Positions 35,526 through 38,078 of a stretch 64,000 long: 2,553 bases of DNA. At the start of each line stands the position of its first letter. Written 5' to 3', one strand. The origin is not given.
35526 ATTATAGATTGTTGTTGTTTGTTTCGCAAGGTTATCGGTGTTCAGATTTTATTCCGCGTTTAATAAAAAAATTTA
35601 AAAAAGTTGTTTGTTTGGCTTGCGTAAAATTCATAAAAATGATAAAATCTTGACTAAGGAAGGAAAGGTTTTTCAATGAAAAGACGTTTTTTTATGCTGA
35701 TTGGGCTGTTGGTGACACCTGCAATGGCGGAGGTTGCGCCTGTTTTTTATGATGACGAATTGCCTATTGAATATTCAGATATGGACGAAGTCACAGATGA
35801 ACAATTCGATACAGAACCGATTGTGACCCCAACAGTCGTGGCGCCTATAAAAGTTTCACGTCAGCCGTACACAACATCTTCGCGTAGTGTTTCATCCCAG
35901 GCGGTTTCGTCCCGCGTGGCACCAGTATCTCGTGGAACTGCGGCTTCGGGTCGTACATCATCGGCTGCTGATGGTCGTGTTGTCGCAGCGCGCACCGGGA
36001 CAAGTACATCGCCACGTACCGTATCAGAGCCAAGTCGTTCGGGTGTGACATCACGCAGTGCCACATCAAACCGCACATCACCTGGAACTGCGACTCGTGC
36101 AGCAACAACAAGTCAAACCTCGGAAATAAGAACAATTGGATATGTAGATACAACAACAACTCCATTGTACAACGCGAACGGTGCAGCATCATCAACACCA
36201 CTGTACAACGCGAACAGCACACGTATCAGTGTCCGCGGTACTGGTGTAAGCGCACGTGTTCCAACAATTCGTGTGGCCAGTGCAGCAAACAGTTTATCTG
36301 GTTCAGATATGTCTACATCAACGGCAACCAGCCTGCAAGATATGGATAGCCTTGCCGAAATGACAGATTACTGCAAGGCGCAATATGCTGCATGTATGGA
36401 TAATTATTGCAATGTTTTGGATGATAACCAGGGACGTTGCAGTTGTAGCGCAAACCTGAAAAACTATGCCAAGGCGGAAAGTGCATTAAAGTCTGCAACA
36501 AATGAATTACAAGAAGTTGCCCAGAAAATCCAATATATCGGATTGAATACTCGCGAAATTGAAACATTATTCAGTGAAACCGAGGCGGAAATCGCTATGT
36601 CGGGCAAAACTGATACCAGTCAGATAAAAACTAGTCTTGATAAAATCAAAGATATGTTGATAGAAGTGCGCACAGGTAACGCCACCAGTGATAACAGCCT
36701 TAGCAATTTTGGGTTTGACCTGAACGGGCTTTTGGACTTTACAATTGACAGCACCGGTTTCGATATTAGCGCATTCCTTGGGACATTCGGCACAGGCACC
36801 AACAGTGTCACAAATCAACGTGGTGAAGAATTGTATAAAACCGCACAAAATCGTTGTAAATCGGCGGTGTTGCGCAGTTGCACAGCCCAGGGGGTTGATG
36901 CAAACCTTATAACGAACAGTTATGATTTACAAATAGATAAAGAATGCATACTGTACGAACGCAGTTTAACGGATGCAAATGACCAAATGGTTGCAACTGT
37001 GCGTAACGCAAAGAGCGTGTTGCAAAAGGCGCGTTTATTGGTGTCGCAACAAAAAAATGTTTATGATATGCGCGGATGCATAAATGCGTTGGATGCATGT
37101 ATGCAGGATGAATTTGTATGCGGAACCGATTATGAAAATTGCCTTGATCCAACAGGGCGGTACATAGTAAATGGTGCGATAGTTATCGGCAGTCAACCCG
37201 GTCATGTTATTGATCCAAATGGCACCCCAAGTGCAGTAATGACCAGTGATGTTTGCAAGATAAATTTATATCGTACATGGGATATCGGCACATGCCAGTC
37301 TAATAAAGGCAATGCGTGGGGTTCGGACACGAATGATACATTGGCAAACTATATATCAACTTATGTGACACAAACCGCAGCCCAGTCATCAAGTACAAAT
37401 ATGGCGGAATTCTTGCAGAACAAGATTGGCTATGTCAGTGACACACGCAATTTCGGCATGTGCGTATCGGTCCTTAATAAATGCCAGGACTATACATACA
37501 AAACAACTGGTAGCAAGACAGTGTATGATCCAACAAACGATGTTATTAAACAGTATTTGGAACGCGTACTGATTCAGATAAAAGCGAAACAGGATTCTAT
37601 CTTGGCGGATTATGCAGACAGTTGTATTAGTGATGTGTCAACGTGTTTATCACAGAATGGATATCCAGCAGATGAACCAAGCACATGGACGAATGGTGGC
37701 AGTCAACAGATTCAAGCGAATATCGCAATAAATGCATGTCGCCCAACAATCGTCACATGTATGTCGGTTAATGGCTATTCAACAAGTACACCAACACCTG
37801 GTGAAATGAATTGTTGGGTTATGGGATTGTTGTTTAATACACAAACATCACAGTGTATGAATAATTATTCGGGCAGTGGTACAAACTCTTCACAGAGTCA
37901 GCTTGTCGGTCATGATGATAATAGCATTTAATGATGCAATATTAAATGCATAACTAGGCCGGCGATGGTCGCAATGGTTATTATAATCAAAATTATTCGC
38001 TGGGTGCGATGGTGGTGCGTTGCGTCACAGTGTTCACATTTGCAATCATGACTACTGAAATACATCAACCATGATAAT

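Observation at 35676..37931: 751-aa secreted protein: signal peptide, about 100 aa of S/T/R-rich linker with a 12-aa tandem repeat, then a 500-aa domain with about 30 cysteines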

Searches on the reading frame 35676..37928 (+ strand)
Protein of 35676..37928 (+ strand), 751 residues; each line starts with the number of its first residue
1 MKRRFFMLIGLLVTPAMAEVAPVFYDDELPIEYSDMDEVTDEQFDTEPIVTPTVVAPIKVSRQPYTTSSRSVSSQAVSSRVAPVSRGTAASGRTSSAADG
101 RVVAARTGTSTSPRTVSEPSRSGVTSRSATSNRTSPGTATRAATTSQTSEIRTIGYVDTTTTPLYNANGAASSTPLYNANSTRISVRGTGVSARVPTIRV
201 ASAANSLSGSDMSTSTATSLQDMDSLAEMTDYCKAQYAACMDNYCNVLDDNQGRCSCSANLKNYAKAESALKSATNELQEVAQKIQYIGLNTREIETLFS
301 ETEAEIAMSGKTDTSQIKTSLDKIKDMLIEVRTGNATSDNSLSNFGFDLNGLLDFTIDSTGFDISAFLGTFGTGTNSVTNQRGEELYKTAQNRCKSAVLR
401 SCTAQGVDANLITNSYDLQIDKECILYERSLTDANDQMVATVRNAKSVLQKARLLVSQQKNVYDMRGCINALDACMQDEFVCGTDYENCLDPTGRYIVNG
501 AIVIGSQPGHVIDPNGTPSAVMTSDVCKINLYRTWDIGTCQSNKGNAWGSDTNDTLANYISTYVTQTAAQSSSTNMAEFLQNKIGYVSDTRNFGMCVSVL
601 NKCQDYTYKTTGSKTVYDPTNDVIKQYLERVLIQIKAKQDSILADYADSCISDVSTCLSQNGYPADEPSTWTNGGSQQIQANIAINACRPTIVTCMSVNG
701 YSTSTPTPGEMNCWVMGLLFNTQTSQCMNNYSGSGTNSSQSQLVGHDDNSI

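Call 5: search_protein_families(library=pfam, proteins=[window:35676-37928:+], max_evalue=1)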
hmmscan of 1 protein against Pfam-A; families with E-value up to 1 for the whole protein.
window:35676-37928:+ (751 aa): 0 families

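Call 6: search_protein_families(library=ncbifam, proteins=[window:35676-37928:+], max_evalue=1)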
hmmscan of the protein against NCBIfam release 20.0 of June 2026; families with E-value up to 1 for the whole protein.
window:35676-37928:+ (751 aa): 1 family
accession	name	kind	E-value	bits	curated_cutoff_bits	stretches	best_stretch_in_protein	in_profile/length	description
TIGR02169.1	SMC_prok_A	equivalog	0.061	11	729.4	1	259-331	235-307/1165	chromosome segregation protein SMC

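Call 7: find_homologous_proteins(query=window:35676-37928:+, max_evalue=0.001)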
Query window:35676-37928:+ (751 aa): 1326 proteins with E <= 0.001 among 8000 candidates; the best 120 are listed.
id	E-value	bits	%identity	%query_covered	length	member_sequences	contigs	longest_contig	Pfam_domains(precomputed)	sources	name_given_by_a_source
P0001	0.0e+0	1659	100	100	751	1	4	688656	-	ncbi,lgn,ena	-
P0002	0.0e+0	1055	70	96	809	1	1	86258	-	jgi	jgi:hypothetical protein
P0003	1.7e-290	984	65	98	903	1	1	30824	PF09479.17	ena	-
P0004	9.0e-273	925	64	96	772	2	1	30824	-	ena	-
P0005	4.9e-266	903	62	96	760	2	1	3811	-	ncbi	-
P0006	1.0e-265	902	57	97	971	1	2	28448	-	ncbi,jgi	jgi:hypothetical protein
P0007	6.4e-265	899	60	95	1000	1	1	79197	-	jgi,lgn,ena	-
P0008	1.3e-261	888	62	96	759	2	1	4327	-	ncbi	-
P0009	2.9e-261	887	57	97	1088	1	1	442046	-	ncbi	-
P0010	6.5e-261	886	58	97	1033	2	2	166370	-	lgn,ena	-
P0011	9.2e-261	885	58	97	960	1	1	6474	-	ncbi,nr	ncbi:MAG: hypothetical protein J5613_04300 [Alphaproteobacteria bacterium]|nr:hypothetical protein [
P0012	5.6e-260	883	57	98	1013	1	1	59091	-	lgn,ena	-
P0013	1.6e-259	881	58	97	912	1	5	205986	-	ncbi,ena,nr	ncbi:MAG: hypothetical protein J6T57_03985 [Alphaproteobacteria bacterium]|nr:hypothetical protein [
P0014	2.9e-259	880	55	99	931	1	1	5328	-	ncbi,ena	-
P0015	4.4e-258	876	57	97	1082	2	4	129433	-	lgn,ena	-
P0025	3.3e-243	827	52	97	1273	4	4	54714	-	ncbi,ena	-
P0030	1.3e-240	819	51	99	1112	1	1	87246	PF09479.17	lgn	-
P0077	1.1e-218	746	52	97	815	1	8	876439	-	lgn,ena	-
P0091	1.8e-210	719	53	96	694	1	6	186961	-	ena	-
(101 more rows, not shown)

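Call 8: search_solved_structures(query=window:35676-37928:+, max_evalue=1)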
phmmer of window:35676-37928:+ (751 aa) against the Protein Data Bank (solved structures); distinct sequences matched with E-value up to 1: 2.
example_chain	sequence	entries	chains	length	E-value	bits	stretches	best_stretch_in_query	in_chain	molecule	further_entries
8irl_A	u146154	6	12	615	0.19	13.4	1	635-725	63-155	Adenine/guanine permease AZG1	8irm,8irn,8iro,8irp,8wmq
8wo7_A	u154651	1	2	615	0.19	13.3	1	635-725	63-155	Adenine/guanine permease AZG1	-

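Call 13: find_encoding_contigs(protein=P0001, flank=10000, max_places=4)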
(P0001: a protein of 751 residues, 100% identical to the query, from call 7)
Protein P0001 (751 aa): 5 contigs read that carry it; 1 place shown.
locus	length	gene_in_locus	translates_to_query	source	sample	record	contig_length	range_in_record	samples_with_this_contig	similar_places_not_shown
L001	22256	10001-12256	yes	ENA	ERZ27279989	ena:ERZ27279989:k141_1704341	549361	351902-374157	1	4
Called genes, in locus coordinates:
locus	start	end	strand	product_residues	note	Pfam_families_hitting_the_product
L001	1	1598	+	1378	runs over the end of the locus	PF04563:RNA_pol_Rpb2_1, PF04561:RNA_pol_Rpb2_2, PF04565:RNA_pol_Rpb2_3, PF10385:RNA_pol_Rpb2_45, PF00562:RNA_pol_Rpb2_6, PF04560:RNA_pol_Rpb2_7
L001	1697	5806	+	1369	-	PF04997:RNA_pol_Rpb1_1, PF00623:RNA_pol_Rpb1_2, PF04983:RNA_pol_Rpb1_3, PF05000:RNA_pol_Rpb1_4, PF04998:RNA_pol_Rpb1_5, PF21668:RPOC_hybrid (faint)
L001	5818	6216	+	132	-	-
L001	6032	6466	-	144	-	-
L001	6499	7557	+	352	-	PF02504:FA_synthesis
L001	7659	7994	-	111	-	-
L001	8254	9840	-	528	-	PF13091:PLDc_2, PF00614:PLDc (weak)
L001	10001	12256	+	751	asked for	-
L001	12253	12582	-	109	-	-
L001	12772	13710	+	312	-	PF00195:Chal_sti_synt_N (weak), PF00108:Thiolase_N, PF08545:ACP_syn_III, PF08541:ACP_syn_III_C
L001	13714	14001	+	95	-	PF18291:HU-HIG (weak), PF00216:Bac_DNA_binding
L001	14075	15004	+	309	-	PF00056:Ldh_1_N, PF03435:Sacchrp_dh_NADP (faint), PF03807:F420_oxidored, PF02866:Ldh_1_C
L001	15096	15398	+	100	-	PF14542:Acetyltransf_CG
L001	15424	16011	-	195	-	PF00081:Sod_Fe_N, PF02777:Sod_Fe_C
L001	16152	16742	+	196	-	PF00462:Glutaredoxin (weak)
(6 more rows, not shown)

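Call 15: find_encoding_contigs(protein=P0077, flank=8000, max_places=2)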
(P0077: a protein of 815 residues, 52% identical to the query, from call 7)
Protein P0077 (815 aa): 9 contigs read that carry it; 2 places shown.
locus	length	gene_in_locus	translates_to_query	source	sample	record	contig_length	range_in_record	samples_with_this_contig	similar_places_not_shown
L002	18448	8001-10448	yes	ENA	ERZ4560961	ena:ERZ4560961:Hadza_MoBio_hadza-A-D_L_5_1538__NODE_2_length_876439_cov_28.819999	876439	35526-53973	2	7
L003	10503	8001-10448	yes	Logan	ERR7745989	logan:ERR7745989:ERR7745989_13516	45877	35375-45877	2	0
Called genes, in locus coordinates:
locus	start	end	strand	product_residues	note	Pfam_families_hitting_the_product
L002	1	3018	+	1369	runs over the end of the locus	PF04997:RNA_pol_Rpb1_1, PF00623:RNA_pol_Rpb1_2, PF04983:RNA_pol_Rpb1_3, PF05000:RNA_pol_Rpb1_4, PF04998:RNA_pol_Rpb1_5, PF21668:RPOC_hybrid (faint)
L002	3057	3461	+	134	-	-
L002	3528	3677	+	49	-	PF01783:Ribosomal_L32p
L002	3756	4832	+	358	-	PF02504:FA_synthesis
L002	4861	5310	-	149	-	PF02381:MraZ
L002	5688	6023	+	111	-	-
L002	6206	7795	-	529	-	PF13091:PLDc_2, PF00614:PLDc (weak)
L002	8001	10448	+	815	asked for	-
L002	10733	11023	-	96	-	PF18291:HU-HIG, PF00216:Bac_DNA_binding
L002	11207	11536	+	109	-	-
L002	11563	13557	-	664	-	PF05649:Peptidase_M13_N, PF01431:Peptidase_M13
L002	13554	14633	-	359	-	PF04055:Radical_SAM, PF06969:HemN_C (faint)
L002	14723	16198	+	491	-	PF17251:Pom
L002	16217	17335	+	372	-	PF13406:SLT_2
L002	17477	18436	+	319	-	PF13444:Acetyltransf_5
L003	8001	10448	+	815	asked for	-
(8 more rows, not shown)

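Call 16: find_encoding_contigs(protein=P0009, flank=8000, max_places=2)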
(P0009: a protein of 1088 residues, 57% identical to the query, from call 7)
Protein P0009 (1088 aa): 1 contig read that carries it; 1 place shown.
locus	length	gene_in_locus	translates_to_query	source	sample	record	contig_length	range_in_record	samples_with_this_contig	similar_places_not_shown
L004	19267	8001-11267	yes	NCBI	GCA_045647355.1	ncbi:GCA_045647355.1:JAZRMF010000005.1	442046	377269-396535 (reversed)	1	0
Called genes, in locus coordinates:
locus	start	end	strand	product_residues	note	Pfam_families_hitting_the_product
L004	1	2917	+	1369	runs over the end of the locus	PF04997:RNA_pol_Rpb1_1, PF00623:RNA_pol_Rpb1_2, PF04983:RNA_pol_Rpb1_3, PF05000:RNA_pol_Rpb1_4, PF04998:RNA_pol_Rpb1_5, PF21668:RPOC_hybrid (faint)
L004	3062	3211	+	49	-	PF01783:Ribosomal_L32p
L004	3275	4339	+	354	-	PF02504:FA_synthesis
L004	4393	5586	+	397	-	-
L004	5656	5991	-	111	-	-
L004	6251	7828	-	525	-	PF13091:PLDc_2, PF00614:PLDc (weak)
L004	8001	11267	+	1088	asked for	-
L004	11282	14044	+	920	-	-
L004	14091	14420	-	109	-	-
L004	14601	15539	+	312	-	PF00108:Thiolase_N, PF08545:ACP_syn_III, PF08541:ACP_syn_III_C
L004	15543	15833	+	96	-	PF00216:Bac_DNA_binding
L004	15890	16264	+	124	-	-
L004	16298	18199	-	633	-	PF05649:Peptidase_M13_N, PF01431:Peptidase_M13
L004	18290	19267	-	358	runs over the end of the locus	PF04055:Radical_SAM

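Call 17: find_encoding_contigs(protein=P0091, flank=8000, max_places=2)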
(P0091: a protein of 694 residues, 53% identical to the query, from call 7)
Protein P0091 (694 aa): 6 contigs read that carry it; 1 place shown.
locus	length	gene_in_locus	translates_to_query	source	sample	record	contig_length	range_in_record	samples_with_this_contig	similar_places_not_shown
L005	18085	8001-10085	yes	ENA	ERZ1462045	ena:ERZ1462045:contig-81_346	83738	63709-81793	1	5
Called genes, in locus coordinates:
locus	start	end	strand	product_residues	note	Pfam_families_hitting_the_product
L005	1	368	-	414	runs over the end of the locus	PF01136:Peptidase_U32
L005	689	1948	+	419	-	-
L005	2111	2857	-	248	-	PF02674:Colicin_V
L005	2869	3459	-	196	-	PF00462:Glutaredoxin (weak)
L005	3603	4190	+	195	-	PF00081:Sod_Fe_N, PF02777:Sod_Fe_C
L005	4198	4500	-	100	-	PF14542:Acetyltransf_CG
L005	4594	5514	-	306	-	PF00056:Ldh_1_N, PF03807:F420_oxidored (weak), PF02866:Ldh_1_C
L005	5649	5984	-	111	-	-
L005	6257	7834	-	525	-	PF13091:PLDc_2, PF00614:PLDc (weak)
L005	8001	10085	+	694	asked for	-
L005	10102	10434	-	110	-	-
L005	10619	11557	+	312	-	PF00108:Thiolase_N, PF08545:ACP_syn_III, PF08541:ACP_syn_III_C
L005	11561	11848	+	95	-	PF18291:HU-HIG (weak), PF00216:Bac_DNA_binding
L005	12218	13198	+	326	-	-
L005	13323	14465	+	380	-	-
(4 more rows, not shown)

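Call 19: search_protein_families(library=pfam, proteins=[L004:11282-14044:+, L004:4393-5586:+, P0030, P0025], max_evalue=0.1)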
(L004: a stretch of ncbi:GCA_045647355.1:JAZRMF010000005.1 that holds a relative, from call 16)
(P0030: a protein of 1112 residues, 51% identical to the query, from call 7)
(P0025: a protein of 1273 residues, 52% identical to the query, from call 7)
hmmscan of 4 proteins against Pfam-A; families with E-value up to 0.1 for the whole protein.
L004:11282-14044:+ (920 aa): 0 families

L004:4393-5586:+ (397 aa): 0 families

P0030 (1112 aa): 2 families
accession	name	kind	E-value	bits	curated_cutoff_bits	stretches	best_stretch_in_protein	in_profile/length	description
PF09479.16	Flg_new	-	1.7e-09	38.1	27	1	824-881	1-56/65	Listeria-Bacteroides repeat domain (List_Bact_rpt)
PF07216.17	LcrG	-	0.052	13.9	24.1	0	339-383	10-53/91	LcrG protein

P0025 (1273 aa): 1 family
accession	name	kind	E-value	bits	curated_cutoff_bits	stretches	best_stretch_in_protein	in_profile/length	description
PF13093.11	FTA4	-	0.0062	16.8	24.8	1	322-394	124-196/199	Kinetochore complex Fta4 of Sim4 subunit, or CENP-50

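Call 22: find_related_loci(query=A1, collection=genome_contigs, flank=6000)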
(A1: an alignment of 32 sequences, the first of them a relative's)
Query A1 (751 aa) in genome_contigs; peptide patterns used: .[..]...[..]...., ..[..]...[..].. (x = any residue, [..] = any of these).
280 stretches matched a pattern; 262 encode a relative of the query (tblastn E <= 1e-3); the best 80 are kept; 80 distinct loci.
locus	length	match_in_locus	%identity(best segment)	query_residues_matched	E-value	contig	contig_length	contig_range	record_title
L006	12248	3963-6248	60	1-727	0e+0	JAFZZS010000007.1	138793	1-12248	MAG: Alphaproteobacteria bacterium isolate RGIG8245 Water_buffalos_Rumen-5__c1187415, whole genome shotgun sequence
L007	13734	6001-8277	57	1-727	0e+0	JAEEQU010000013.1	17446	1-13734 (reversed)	MAG: Alphaproteobacteria bacterium isolate Tb.RUG.342 NODE_13282_length_17446_cov_0.883538, whole genome shotgun sequenc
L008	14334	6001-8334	57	1-727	0e+0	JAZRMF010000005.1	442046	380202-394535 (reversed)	MAG: Candidatus Enterousia sp. isolate T1900045428_YK20190119.MAGScoT_cleanbin_000014 SGB_7076_k141_155572, whole genome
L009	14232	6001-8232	59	1-727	0e+0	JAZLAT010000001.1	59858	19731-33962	MAG: Candidatus Enterousia sp. isolate T1900045073_TC20190067.MAGScoT_cleanbin_000009 SGB_4624_k141_2407044, whole genom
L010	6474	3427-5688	58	1-727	0e+0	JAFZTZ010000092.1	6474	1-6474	MAG: Alphaproteobacteria bacterium isolate RGIG8096 Water_buffalos_Rumen-2__c2440918, whole genome shotgun sequence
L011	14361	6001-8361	57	1-733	0e+0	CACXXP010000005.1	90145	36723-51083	MAG: uncultured proteobacterium isolate RUG11692 genome assembly, contig: RUG11692_asm_5, whole genome shotgun sequence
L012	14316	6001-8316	58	1-727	0e+0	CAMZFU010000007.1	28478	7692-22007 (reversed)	MAG TPA_asm: uncultured proteobacterium isolate SRR10912535_bin.38_metaWRAP_v1.3_MAG genome assembly, contig: ERZ1421001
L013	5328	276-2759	63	1-742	0e+0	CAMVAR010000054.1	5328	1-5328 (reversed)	MAG TPA_asm: uncultured proteobacterium isolate SRR8387716_bin.101_metaWRAP_v1.3_MAG genome assembly, contig: ERZ1420954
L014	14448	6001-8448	53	1-730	0e+0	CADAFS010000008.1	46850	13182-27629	MAG: uncultured proteobacterium isolate RUG13256 genome assembly, contig: RUG13256_asm_8, whole genome shotgun sequence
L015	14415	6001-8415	53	1-728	0e+0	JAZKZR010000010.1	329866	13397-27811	MAG: Candidatus Enterousia sp. isolate T1900045086_TC20190080.MAGScoT_cleanbin_000026 SGB_4685_k141_2971495, whole genom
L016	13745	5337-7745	53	1-728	0e+0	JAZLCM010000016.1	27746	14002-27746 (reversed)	MAG: Candidatus Enterousia sp. isolate T1900045049_TC20190042.MAGScoT_cleanbin_000031 SGB_4517_k141_870327, whole genome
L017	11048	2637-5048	53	1-730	0e+0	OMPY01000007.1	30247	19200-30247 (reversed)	uncultured proteobacterium isolate RUG774 genome assembly, contig: scaffold_877, whole genome shotgun sequence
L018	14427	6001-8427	54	1-730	0e+0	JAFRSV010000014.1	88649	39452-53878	MAG: Alphaproteobacteria bacterium isolate RGIG2769 Goat_Omasum-5__c684769, whole genome shotgun sequence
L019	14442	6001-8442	52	1-732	0e+0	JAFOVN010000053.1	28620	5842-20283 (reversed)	MAG: Alphaproteobacteria bacterium isolate RGIG837 Dairy_cattle_Omasum.Co__c4773995, whole genome shotgun sequence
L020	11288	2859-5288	52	1-728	0e+0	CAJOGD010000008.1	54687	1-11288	uncultured Alphaproteobacteria bacterium isolate Red_deer_3_mag_193 genome assembly, contig: scaffold_2987, whole genome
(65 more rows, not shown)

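Call 23: predict_structure(alignment_id=A1)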
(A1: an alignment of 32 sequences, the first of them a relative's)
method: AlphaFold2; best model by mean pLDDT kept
length: 751 residues; sequences in the alignment: 32
mean_pLDDT: 52.9   pTM: 0.37
mean pLDDT of the five models: 52.9, 51.4, 51.1, 47.9, 44.6
residues with pLDDT >= 90: 13; 70-90: 194; 50-70: 163; < 50: 381
segments of 3 or more residues with pLDDT < 50: 1-6, 8-217, 248-261, 287-290, 300-314, 326-381, 481-528, 732-751
pLDDT, mean of each block of 10 residues (from residue 1): 46 35 33 32 32 32 32 28 30 31 32 32 32 33 28 28 33 35 30 32 32 46 71 76 57 43 57 66 52 51 45 50 47 32 32 36 39 34 62 78 74 60 63 68 69 64 79 76 44 42 34 35 41 66 67 79 70 73 71 75 72 63 83 79 78 91 84 77 89 76 69 85 65 36 26 26
secondary structure, 60 per line:
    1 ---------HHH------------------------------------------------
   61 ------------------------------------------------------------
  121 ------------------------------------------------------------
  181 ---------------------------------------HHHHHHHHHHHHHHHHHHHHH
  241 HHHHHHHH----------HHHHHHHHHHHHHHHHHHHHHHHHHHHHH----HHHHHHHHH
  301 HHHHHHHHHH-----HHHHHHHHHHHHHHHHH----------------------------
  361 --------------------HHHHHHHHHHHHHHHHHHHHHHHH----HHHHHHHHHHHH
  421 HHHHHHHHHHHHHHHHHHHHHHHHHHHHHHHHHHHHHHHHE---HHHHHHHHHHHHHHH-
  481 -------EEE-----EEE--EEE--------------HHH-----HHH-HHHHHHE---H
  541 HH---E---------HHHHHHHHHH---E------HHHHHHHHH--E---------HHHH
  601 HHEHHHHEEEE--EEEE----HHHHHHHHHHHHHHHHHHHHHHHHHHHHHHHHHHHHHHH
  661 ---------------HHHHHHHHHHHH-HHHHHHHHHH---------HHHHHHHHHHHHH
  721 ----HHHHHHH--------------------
elements in order (helices of 4 or more, strands of 3 or more residues): H220-248 H259-287 H292-310 H316-332 H381-404 H409-460 H465-479 E488-490 E496-498 E501-503 H530-535 H556-565 H576-584 H597-602 H604-607 E608-611 E614-617 H622-660 H676-687 H689-698 H708-720 H725-731
